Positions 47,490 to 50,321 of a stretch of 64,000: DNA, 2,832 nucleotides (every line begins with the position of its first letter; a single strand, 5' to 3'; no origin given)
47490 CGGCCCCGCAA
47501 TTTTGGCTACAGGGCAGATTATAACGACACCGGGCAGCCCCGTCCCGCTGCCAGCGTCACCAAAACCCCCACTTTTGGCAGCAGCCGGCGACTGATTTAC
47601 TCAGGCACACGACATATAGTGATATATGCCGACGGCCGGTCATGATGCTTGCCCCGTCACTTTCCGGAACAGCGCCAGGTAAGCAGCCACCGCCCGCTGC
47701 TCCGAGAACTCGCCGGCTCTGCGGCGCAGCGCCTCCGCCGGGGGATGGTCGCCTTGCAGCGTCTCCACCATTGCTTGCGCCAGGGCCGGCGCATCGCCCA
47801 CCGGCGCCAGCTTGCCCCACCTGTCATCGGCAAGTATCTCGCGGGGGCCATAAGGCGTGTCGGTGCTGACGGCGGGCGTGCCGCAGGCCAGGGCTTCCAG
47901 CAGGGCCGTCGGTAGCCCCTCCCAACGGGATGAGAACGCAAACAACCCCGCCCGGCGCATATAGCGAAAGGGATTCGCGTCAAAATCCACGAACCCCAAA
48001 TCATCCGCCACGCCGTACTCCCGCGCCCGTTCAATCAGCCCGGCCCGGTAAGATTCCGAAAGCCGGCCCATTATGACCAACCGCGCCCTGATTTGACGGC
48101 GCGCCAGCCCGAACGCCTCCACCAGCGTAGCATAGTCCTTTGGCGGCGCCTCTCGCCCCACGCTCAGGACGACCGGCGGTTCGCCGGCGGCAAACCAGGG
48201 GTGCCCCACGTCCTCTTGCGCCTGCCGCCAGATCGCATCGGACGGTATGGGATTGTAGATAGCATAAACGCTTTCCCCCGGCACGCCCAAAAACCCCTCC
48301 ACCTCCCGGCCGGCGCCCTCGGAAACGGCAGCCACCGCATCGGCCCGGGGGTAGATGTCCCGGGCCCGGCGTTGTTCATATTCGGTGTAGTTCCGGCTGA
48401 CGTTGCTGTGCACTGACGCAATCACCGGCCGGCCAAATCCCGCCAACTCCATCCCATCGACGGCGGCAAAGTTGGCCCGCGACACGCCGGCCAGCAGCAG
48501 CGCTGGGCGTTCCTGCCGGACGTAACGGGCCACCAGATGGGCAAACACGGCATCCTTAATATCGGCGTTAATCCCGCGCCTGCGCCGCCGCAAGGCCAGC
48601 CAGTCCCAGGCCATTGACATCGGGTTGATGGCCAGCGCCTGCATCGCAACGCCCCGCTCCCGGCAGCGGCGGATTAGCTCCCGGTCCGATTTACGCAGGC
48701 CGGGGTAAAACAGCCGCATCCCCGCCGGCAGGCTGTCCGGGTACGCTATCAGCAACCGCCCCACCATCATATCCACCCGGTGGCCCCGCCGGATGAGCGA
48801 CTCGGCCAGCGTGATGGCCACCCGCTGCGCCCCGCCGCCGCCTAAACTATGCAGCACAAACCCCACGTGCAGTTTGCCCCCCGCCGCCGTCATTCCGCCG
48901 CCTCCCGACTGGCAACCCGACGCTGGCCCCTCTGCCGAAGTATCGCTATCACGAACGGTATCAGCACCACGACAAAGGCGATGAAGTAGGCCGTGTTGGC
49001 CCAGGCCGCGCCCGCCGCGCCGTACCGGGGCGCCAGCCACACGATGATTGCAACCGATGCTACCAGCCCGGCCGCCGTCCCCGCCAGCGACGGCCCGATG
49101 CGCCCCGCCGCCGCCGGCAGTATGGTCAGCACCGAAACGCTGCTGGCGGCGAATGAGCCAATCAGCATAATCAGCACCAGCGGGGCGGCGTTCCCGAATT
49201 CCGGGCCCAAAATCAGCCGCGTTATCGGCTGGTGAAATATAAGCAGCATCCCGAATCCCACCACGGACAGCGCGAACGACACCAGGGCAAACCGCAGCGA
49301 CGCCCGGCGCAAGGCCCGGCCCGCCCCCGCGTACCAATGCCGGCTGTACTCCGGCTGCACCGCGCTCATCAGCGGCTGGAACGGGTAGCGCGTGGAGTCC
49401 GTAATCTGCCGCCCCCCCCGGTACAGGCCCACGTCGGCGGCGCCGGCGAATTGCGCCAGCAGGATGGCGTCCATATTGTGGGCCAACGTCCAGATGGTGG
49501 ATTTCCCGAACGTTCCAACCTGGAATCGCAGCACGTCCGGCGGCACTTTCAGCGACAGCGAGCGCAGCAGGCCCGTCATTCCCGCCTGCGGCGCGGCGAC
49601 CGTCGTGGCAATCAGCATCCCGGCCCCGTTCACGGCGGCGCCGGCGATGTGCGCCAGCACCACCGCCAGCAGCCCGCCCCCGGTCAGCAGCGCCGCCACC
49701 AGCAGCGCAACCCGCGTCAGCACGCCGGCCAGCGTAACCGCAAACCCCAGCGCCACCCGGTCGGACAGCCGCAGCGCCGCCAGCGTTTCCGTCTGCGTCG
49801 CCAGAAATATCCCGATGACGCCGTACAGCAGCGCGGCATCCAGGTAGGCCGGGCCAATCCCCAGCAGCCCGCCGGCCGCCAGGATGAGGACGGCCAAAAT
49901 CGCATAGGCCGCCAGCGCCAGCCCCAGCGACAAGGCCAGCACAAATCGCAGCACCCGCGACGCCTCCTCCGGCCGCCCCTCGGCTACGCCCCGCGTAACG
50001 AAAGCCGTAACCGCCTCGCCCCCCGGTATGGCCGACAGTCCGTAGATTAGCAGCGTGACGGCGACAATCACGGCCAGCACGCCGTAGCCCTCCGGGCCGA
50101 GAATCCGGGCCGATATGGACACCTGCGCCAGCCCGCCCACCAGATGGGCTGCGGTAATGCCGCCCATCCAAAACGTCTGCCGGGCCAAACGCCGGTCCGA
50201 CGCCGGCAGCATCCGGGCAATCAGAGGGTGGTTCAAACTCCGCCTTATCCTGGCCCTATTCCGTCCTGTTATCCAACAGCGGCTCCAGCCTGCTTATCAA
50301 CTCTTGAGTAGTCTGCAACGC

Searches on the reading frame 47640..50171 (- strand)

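Call 64: search_protein_families(library=pfam, proteins=[window:47640-50171:-], max_evalue=0.001)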
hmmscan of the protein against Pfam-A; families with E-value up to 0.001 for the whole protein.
window:47640-50171:- (843 aa): 4 families
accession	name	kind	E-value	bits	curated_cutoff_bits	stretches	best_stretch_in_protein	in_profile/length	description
PF00534.26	Glycos_transf_1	-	2.7e-27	95.8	26.4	1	662-818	12-164/172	Glycosyl transferases group 1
PF13692.12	Glyco_trans_1_4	-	2.7e-24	86.5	27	1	666-806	2-141/142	Glycosyl transferases group 1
PF13439.12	Glyco_transf_4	-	7.4e-15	55.8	28.5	1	446-643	2-167/170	Glycosyltransferase Family 4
PF20706.3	GT4-conflict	-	8.2e-08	32.1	26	1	596-770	133-311/385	Family 4 Glycosyltransferase in conflict systems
